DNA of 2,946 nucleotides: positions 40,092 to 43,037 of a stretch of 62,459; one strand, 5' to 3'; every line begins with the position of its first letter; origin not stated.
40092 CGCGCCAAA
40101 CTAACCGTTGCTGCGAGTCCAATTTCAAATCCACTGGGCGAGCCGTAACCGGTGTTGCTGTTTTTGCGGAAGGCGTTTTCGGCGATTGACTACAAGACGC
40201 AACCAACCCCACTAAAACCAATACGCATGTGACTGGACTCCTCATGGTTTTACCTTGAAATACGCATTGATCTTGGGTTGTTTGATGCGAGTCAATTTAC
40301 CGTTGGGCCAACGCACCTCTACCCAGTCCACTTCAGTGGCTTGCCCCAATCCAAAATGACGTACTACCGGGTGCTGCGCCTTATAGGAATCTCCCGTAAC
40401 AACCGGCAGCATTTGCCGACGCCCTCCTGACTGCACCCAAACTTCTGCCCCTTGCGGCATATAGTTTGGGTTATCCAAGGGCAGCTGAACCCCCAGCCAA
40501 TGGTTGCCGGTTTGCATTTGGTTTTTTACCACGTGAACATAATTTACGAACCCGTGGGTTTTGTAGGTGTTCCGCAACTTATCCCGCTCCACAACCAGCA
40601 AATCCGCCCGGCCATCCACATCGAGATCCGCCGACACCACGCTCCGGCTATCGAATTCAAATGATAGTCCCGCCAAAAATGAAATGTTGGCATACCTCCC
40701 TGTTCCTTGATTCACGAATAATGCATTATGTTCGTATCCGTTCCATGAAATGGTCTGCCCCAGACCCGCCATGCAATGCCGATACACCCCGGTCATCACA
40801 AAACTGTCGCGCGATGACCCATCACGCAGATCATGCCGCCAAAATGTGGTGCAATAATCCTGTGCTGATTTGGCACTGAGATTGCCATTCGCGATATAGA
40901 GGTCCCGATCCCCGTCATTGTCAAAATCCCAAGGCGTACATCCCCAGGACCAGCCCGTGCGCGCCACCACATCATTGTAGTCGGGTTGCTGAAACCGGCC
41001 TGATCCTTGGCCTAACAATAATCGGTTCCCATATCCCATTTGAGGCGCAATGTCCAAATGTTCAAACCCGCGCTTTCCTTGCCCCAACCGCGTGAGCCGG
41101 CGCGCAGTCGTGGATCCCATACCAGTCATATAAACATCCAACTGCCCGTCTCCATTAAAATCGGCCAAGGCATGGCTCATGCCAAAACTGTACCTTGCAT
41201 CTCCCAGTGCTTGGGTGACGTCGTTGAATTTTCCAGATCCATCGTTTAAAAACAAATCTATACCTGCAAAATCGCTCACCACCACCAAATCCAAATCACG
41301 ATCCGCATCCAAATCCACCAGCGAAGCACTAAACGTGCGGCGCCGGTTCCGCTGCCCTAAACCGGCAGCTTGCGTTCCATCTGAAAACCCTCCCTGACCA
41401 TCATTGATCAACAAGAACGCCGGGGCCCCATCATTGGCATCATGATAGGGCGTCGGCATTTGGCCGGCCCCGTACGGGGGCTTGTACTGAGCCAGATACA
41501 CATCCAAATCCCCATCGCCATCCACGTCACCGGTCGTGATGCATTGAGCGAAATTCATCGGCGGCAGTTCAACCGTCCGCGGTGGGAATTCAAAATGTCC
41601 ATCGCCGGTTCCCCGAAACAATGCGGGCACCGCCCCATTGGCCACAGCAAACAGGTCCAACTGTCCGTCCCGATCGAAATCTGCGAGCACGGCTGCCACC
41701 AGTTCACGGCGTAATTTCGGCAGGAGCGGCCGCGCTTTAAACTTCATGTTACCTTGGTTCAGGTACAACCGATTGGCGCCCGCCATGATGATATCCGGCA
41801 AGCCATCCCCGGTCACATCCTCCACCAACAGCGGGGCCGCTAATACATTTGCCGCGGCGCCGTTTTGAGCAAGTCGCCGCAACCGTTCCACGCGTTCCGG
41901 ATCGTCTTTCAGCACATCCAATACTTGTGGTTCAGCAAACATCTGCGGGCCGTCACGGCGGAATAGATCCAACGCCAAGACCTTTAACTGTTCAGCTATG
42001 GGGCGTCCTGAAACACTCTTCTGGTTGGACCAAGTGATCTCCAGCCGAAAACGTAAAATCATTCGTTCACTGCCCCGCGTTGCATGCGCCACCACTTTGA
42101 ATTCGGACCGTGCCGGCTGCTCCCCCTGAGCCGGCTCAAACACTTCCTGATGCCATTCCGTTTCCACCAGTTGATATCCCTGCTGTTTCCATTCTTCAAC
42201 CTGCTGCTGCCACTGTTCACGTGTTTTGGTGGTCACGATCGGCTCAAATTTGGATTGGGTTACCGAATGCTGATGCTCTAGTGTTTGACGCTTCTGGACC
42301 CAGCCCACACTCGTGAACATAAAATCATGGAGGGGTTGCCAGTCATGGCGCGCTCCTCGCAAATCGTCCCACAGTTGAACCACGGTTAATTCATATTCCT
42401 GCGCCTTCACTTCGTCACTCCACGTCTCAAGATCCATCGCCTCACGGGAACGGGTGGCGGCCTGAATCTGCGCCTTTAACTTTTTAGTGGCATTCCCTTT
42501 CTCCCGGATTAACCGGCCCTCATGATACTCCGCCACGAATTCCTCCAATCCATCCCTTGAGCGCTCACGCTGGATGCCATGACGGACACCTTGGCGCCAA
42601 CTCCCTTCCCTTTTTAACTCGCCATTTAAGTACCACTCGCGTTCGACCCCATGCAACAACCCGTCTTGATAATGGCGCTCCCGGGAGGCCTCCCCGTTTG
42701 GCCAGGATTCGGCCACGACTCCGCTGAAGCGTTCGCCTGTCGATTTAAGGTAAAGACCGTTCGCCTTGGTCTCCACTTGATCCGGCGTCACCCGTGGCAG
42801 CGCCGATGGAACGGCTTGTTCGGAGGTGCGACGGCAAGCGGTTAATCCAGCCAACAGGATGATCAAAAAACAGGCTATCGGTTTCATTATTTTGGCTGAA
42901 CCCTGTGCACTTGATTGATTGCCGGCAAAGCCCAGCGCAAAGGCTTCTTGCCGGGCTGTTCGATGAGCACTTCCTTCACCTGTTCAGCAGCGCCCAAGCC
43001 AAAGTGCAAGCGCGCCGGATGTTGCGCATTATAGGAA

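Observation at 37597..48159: Tandem array of four translationally coupled ~880-aa MORN / FG-GAP(VCBS) / UnbV-ASPIC lipoprotein paralogs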

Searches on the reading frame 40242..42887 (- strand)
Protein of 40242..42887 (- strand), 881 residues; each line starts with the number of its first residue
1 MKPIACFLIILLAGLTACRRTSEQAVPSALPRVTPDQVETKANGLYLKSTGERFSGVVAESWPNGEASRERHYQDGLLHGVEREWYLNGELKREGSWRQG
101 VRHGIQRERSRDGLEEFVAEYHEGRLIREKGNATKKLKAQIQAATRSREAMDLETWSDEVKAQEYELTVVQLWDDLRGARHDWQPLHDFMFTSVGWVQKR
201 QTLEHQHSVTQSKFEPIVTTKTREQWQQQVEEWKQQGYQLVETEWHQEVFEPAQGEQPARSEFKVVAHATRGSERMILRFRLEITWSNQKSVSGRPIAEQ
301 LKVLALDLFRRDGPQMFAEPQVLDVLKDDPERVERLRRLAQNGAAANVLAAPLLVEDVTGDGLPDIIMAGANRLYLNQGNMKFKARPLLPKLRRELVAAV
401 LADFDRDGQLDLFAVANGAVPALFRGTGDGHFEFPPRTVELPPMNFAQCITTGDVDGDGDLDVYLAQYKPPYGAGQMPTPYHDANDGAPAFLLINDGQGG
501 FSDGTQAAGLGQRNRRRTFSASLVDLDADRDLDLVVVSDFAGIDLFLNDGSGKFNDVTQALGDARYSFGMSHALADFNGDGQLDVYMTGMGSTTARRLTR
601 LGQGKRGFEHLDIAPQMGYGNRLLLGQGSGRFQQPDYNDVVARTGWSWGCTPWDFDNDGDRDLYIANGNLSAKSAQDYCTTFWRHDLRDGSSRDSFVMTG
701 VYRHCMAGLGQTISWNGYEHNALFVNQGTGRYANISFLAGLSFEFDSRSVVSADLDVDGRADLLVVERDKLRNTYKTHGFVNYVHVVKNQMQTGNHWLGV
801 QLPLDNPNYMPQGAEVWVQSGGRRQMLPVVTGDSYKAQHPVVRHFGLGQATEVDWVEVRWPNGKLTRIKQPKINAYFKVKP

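Call 5: search_protein_families(library=pfam, proteins=[window:40242-42887:-], max_evalue=0.01)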
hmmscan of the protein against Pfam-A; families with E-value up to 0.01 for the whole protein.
window:40242-42887:- (881 aa): 4 families
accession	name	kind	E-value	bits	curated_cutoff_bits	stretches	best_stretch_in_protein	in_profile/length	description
PF13517.12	FG-GAP_3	-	2.9e-45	153.1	26.9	6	403-464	1-60/61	FG-GAP-like repeat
PF01839.29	FG-GAP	-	1.4e-15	57.2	22.1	0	568-588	1-21/37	FG-GAP repeat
PF07593.17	UnbV_ASPIC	-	6.4e-15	55.2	23.4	1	813-876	3-66/68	ASPIC and UnbV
PF07661.19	MORN_2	-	0.0016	18.9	29.6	0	78-97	1-20/22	MORN repeat variant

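Call 6: search_protein_families(library=ncbifam, proteins=[window:40242-42887:-], max_evalue=0.01)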
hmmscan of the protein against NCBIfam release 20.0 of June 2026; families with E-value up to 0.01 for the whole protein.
window:40242-42887:- (881 aa): 1 family
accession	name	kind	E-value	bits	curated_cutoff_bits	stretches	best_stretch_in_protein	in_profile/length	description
NF050004.1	BTH_I0359_fam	equivalog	0.0056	16.9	70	0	82-123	37-76/85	BTH_I0359 family protein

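Call 12: find_homologous_proteins(query=window:40242-42887:-, max_evalue=0.00001)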
Query window:40242-42887:- (881 aa): 1905 proteins with E <= 0.00001 among 8000 candidates; the best 120 are listed.
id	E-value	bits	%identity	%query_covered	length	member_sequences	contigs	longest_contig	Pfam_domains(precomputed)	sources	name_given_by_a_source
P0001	0.0e+0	1966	95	100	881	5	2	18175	PF01839.30,PF13517.13,PF07593.19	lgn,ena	-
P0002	0.0e+0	1651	79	100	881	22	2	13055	PF01839.30,PF13517.13,PF07593.19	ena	-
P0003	0.0e+0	1339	64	99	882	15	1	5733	PF01839.30,PF13517.13,PF07593.19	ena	-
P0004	0.0e+0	1321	64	99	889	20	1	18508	PF01839.30,PF13517.13,PF07593.19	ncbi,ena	-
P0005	0.0e+0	1317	63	100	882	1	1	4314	PF01839.30,PF13517.13,PF07593.19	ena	-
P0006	0.0e+0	1316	63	99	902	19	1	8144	PF01839.30,PF13517.13,PF07593.19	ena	-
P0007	0.0e+0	1304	62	99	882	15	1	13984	PF01839.30,PF13517.13,PF07593.19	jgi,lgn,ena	jgi:hypothetical protein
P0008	1.4e-261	888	47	100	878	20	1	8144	PF01839.30,PF13517.13,PF07593.19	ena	-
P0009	6.9e-245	833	46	95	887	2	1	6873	PF01839.30,PF13517.13,PF07593.19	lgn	-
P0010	9.0e-240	816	47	98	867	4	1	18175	PF01839.30,PF13517.13,PF07593.19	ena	-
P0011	4.2e-228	778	44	100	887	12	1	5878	PF01839.30,PF13517.13,PF07593.19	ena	-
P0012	1.1e-222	760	44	94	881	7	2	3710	PF01839.30,PF13517.13,PF07593.19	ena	-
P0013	1.3e-213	730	41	99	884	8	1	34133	PF01839.30,PF13517.13,PF07593.19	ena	-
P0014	8.8e-210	717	42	99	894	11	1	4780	PF01839.30,PF13517.13,PF07593.19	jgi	-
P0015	4.9e-208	711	43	97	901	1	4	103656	PF01839.30,PF13517.13,PF07593.19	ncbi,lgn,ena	-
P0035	5.5e-170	585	41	83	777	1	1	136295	PF01839.30,PF13517.13,PF07593.19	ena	-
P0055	4.4e-149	516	37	85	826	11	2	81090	PF01839.30,PF13517.13,PF07593.19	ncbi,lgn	-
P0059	4.5e-144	500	38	85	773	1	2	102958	PF01839.30,PF13517.13,PF07593.19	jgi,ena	jgi:hypothetical protein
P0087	9.0e-55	204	28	60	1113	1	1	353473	PF01839.30,PF13517.13,PF07593.19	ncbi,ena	-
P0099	2.2e-49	186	28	60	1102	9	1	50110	PF01839.30,PF16743.11,PF13517.13,PF07593.19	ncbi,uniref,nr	ncbi:VCBS repeat-containing protein [Hymenobacter profundi]|uniref:VCBS repeat-containing protein n=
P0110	1.4e-47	180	28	59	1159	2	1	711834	PF01839.30,PF13517.13,PF07593.19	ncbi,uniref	ncbi:VCBS repeat-containing protein [Pontibacter saemangeumensis]|uniref:VCBS repeat-containing prot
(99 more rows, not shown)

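Call 14: find_encoding_contigs(protein=P0004, flank=10000, max_places=3)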
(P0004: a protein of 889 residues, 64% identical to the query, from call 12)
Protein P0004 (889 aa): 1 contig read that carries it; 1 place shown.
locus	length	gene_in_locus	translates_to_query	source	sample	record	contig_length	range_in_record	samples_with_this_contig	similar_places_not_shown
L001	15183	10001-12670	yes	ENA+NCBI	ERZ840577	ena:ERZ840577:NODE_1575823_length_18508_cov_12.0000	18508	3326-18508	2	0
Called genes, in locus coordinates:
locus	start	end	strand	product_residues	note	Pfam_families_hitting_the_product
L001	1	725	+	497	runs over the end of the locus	PF17033:Peptidase_M99 (weak), PF24827:AstE_AspA_cat, PF09825:BPL_N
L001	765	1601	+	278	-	-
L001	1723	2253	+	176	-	PF08241:Methyltransf_11 (weak), PF08242:Methyltransf_12, PF13649:Methyltransf_25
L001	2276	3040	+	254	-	PF02129:Peptidase_S15 (faint), PF12146:Hydrolase_4, PF20408:Abhydrolase_11 (weak), PF00561:Abhydrolase_1 (faint), PF12697:Abhydrolase_6 (weak), PF00326:Peptidase_S9 (weak), PF12740:PETase (faint)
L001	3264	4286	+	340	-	PF07963:N_methyl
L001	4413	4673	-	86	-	-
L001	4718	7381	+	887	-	PF01839:FG-GAP (faint), PF13517:FG-GAP_3, PF07593:UnbV_ASPIC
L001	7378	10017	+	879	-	PF01839:FG-GAP (faint), PF13517:FG-GAP_3, PF07593:UnbV_ASPIC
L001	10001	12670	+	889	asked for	PF01839:FG-GAP (faint), PF13517:FG-GAP_3, PF07593:UnbV_ASPIC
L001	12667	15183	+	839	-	?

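Call 15: find_encoding_contigs(protein=P0015, flank=10000, max_places=3)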
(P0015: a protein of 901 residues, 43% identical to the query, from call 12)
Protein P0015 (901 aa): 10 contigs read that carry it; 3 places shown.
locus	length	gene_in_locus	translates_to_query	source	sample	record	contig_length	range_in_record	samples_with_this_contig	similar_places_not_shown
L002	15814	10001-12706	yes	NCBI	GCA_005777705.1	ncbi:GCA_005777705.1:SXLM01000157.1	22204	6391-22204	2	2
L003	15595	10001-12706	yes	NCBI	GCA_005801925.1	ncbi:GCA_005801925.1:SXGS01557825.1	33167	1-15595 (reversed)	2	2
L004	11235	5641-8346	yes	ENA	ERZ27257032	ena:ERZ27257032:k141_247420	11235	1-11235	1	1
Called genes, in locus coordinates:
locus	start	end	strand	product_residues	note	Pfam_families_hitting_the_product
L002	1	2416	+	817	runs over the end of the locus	PF09976:TPR_21 (weak), PF13432:TPR_16 (weak)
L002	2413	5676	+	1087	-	PF13442:Cytochrome_CBB3 (faint), PF07635:PSCyt1, PF07583:PSCyt2, PF07587:PSD1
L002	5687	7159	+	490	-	PF07394:DUF1501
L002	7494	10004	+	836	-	PF01839:FG-GAP (faint), PF13517:FG-GAP_3, PF07593:UnbV_ASPIC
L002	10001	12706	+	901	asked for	PF01839:FG-GAP (faint), PF13517:FG-GAP_3, PF07593:UnbV_ASPIC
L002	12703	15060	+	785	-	PF01839:FG-GAP (faint), PF13517:FG-GAP_3, PF07593:UnbV_ASPIC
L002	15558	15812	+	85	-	?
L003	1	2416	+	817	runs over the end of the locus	PF09976:TPR_21 (weak), PF13432:TPR_16 (weak)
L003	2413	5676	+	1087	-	PF13442:Cytochrome_CBB3 (faint), PF07635:PSCyt1, PF07583:PSCyt2, PF07587:PSD1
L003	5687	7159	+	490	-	PF07394:DUF1501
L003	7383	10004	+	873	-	PF01839:FG-GAP (faint), PF13517:FG-GAP_3, PF07593:UnbV_ASPIC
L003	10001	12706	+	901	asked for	PF01839:FG-GAP (faint), PF13517:FG-GAP_3, PF07593:UnbV_ASPIC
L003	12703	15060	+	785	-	PF01839:FG-GAP (faint), PF13517:FG-GAP_3, PF07593:UnbV_ASPIC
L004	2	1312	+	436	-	?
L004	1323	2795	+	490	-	PF07394:DUF1501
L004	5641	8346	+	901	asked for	PF01839:FG-GAP (faint), PF13517:FG-GAP_3, PF07593:UnbV_ASPIC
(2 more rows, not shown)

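Call 16: find_encoding_contigs(protein=P0035, flank=10000, max_places=2)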
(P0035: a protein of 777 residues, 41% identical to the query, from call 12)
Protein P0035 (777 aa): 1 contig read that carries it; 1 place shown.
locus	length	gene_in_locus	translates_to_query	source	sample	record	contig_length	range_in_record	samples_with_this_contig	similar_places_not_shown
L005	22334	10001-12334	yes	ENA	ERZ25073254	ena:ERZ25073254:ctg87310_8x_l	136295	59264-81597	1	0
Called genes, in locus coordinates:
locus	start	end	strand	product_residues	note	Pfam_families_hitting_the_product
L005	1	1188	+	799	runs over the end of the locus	-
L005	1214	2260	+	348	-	PF07963:N_methyl (weak), PF07596:SBP_bac_10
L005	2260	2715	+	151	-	-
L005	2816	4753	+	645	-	PF00932:LTD, PF00149:Metallophos (faint)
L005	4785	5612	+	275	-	PF03009:GDPD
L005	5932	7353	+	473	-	PF20042:DUF6444, PF03050:DDE_Tnp_IS66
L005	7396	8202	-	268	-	PF00392:GntR, PF07729:FCD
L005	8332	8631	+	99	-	-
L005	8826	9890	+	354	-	PF07596:SBP_bac_10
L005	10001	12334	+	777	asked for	PF01839:FG-GAP (faint), PF13517:FG-GAP_3, PF07593:UnbV_ASPIC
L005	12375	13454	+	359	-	PF00294:PfkB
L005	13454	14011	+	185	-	PF13580:SIS_2, PF01380:SIS (weak)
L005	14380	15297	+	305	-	PF07963:N_methyl (weak), PF07596:SBP_bac_10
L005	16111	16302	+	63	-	-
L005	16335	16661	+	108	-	-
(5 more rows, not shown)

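Call 17: find_encoding_contigs(protein=P0059, flank=10000, max_places=2)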
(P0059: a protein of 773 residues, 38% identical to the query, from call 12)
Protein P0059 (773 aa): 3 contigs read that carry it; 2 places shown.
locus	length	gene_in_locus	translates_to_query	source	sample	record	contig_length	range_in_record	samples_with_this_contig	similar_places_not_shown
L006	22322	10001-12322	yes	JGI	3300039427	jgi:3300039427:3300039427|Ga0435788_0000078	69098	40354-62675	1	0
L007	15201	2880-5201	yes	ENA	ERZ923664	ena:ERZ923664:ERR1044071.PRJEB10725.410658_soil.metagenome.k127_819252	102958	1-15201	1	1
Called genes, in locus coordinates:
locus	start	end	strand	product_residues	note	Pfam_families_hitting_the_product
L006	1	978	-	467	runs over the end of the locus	-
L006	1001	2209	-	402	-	PF00005:ABC_tran, PF13304:AAA_21 (weak)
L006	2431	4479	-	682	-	-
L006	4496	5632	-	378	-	PF01145:Band_7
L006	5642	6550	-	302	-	PF01145:Band_7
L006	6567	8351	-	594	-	PF01145:Band_7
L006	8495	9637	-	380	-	-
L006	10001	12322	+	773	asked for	PF01839:FG-GAP (faint), PF13517:FG-GAP_3, PF07593:UnbV_ASPIC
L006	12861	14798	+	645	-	PF14522:Cytochrome_C7 (faint), PF09699:Paired_CXXCH_1 (faint), PF13435:Cytochrome_C554 (faint), PF14537:Cytochrom_c3_2 (faint)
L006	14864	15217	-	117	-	-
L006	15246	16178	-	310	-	PF07963:N_methyl (weak)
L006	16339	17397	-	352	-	PF13378:MR_MLE_C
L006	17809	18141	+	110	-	-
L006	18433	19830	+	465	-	PF16980:CitMHS_2, PF03600:CitMHS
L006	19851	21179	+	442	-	PF04413:Glycos_transf_N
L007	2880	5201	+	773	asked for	PF01839:FG-GAP (faint), PF13517:FG-GAP_3, PF07593:UnbV_ASPIC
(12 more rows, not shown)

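Call 18: find_encoding_contigs(protein=P0055, flank=10000, max_places=2)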
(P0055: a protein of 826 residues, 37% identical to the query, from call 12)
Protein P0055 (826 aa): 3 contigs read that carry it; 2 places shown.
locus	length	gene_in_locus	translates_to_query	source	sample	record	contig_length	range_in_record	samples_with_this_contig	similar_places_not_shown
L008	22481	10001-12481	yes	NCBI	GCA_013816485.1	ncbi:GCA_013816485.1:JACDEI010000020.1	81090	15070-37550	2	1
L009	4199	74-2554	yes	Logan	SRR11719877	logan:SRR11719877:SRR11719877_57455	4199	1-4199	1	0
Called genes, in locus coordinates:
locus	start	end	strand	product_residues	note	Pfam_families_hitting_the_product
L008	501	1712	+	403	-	PF01408:GFO_IDH_MocA, PF02894:GFO_IDH_MocA_C, PF22685:Gal80p_C-like, PF22725:GFO_IDH_MocA_C3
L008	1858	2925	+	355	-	PF01261:AP_endonuc_2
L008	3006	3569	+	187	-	PF09851:SHOCT, PF09685:MamF_MmsF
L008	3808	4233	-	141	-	-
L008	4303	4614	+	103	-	-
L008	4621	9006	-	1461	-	PF13472:Lipase_GDSL_2 (weak), PF23500:DUF7133, PF13646:HEAT_2, PF00034:Cytochrom_C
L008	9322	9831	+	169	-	-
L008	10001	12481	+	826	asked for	PF01839:FG-GAP (faint), PF13517:FG-GAP_3, PF07593:UnbV_ASPIC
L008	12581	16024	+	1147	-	PF23500:DUF7133, PF13646:HEAT_2 (weak)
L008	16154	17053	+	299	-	-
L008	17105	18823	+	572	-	PF02776:TPP_enzyme_N, PF16582:TPP_enzyme_M_2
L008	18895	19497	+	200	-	-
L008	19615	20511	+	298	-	PF00294:PfkB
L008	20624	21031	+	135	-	PF02577:BFN_dom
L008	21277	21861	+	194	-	PF04542:Sigma70_r2, PF07638:Sigma70_ECF (faint), PF08281:Sigma70_r4_2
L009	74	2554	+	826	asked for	PF01839:FG-GAP (faint), PF13517:FG-GAP_3, PF07593:UnbV_ASPIC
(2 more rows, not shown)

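Call 22: find_encoding_contigs(protein=P0013, flank=10000, max_places=2)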
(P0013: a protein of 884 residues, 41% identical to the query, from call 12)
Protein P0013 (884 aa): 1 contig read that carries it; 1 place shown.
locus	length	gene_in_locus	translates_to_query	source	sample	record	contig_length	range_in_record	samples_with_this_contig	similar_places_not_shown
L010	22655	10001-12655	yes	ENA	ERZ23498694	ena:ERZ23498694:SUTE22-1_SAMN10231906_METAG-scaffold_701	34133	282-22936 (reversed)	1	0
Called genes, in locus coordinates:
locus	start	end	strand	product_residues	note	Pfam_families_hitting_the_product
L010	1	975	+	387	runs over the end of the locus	PF00465:Fe-ADH, PF13685:Fe-ADH_2, PF25137:ADH_Fe_C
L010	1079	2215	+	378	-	PF01066:CDP-OH_P_transf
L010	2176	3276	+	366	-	PF03706:LPG_synthase_TM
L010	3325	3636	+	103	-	-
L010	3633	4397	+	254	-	PF01128:IspD (weak), PF12804:NTP_transf_3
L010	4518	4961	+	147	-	-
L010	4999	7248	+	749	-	-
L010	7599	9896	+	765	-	PF01839:FG-GAP (faint), PF13517:FG-GAP_3, PF07593:UnbV_ASPIC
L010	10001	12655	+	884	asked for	PF01839:FG-GAP (faint), PF13517:FG-GAP_3, PF07593:UnbV_ASPIC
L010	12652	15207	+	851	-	PF01839:FG-GAP (faint), PF13517:FG-GAP_3, PF07593:UnbV_ASPIC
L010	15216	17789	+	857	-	PF01839:FG-GAP (faint), PF13517:FG-GAP_3, PF07593:UnbV_ASPIC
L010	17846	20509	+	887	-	PF07661:MORN_2 (faint), PF01839:FG-GAP (faint), PF13517:FG-GAP_3, PF07593:UnbV_ASPIC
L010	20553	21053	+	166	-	PF07661:MORN_2 (faint)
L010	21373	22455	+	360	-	PF07963:N_methyl, PF07596:SBP_bac_10 (weak)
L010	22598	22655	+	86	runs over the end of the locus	-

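Call 29: find_related_loci(query=A1, collection=genome_contigs, flank=10000)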
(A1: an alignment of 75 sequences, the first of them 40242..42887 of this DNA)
Query A1 (881 aa) in genome_contigs; peptide patterns used: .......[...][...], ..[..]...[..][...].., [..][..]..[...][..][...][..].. (x = any residue, [..] = any of these).
599 stretches matched a pattern (row limit reached: there are more); 461 encode a relative of the query (tblastn E <= 1e-3); the best 80 are kept; 80 distinct loci.
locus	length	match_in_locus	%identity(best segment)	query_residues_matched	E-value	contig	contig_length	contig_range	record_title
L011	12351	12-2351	45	94-879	0e+0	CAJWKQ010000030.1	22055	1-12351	MAG TPA_asm: uncultured Verrucomicrobiales bacterium isolate ERR599156_bin.66_MetaBAT_v2.12.1_MAG genome assembly, conti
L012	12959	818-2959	41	151-881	5e-154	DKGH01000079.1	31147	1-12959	MAG TPA_asm: Verrucomicrobia bacterium UBA6775 UBA6775_contig_2041, whole genome shotgun sequence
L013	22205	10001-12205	40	134-880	1e-153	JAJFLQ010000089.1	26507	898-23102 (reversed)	MAG: Verrucomicrobia bacterium isolate OFTM300 OFTM300_88, whole genome shotgun sequence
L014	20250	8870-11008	40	155-880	2e-151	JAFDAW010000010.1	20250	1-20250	MAG: Deltaproteobacteria bacterium isolate AB_69_Bin_122 AB_69_Bin_122_scaffold_2796, whole genome shotgun sequence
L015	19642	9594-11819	41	135-880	9e-162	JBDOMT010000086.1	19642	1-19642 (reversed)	MAG: Pirellulales bacterium isolate FK190211_WC_24_26_27_29_metabat2_scaf2bin.120 NODE_1969_length_19642_cov_1.709301, w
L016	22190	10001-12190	39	140-881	5e-141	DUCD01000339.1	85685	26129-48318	MAG TPA_asm: Verrucomicrobiales bacterium isolate UWMA-0320 NODE_446_length_85685_cov_0.096768, whole genome shotgun seq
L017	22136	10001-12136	37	151-879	6e-136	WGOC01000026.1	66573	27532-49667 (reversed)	MAG: bacterium isolate RI_55 c_000000046677, whole genome shotgun sequence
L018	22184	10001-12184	38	136-880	2e-135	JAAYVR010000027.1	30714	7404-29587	MAG: Verrucomicrobia bacterium isolate AS27yjCOA_75 14037_AS27, whole genome shotgun sequence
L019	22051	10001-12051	47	148-881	7e-133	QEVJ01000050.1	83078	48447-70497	MAG: Planctomycetota bacterium isolate PLA5 J3_scaffold_850, whole genome shotgun sequence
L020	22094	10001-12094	39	163-880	1e-130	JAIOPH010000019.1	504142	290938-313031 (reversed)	MAG: Chthoniobacter sp. isolate LakeFargette_0920_ALND_MAG_63_25 LacPavin_0920_ALND_scaffold_222332, whole genome shotgu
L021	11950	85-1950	39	225-876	2e-119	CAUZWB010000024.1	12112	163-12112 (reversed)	MAG: Verrucomicrobiae bacterium isolate CBN3_323.7 genome assembly, contig: Ga0302135_10002041, whole genome shotgun seq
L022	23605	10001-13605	41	148-880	2e-153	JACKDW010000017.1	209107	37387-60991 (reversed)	MAG: Myxococcales bacterium isolate HK-STAS-MYXO-17 HK-STAS-MYXO-17_17, whole genome shotgun sequence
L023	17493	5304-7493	37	134-880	5e-108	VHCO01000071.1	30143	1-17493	MAG: Verrucomicrobia bacterium isolate K_DeepCast_150m_m2_164 K_DeepCast_150m_m2_164_Ga0194126_10002436, whole genome sh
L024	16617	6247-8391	40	147-879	9e-141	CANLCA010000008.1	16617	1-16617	MAG: Verrucomicrobiales bacterium isolate TH-Jun18-99 genome assembly, contig: TH-Jun18-C7445, whole genome shotgun sequ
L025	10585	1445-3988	34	5-881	2e-133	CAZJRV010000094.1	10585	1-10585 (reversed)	MAG TPA_asm: uncultured Verrucomicrobiota bacterium isolate SRP077602_co9_110 genome assembly, contig: NODE_8812_length_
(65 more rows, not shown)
